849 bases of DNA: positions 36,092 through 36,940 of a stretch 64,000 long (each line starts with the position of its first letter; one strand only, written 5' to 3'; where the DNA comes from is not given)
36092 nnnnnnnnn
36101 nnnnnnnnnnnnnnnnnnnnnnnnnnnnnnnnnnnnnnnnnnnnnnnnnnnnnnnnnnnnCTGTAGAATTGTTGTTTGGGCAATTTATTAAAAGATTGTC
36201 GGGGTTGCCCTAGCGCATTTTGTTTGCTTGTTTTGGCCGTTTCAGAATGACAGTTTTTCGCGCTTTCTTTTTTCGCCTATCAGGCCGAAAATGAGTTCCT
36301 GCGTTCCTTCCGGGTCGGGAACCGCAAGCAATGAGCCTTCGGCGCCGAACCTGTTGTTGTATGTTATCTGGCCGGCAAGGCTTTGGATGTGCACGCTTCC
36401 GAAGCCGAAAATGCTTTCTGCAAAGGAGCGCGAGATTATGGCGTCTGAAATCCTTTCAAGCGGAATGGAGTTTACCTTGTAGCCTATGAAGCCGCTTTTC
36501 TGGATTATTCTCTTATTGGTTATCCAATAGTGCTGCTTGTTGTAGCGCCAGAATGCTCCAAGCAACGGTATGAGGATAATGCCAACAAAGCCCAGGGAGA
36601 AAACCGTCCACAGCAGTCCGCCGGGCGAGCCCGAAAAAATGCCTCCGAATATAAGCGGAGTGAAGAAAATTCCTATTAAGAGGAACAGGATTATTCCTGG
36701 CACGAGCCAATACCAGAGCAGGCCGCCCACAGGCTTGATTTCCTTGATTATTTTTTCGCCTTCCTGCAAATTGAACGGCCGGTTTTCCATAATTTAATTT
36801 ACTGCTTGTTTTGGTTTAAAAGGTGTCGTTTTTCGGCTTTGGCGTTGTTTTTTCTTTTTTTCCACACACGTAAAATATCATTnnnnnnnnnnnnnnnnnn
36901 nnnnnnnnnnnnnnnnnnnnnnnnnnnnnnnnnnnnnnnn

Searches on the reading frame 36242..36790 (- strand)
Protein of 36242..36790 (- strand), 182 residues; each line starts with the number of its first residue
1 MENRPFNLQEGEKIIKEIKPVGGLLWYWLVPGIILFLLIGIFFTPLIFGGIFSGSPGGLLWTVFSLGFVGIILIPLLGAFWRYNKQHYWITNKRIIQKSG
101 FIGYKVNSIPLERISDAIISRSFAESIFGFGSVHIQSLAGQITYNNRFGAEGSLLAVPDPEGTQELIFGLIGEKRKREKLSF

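Call 24: search_protein_families(library=pfam, proteins=[window:36242-36790:-], max_evalue=0.0001)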
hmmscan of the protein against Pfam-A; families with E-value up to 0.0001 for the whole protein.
window:36242-36790:- (182 aa): 1 family
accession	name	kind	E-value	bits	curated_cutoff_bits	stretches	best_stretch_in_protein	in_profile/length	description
PF03703.20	bPH_2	-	9.6e-13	48.6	22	1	84-161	2-72/78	Bacterial PH domain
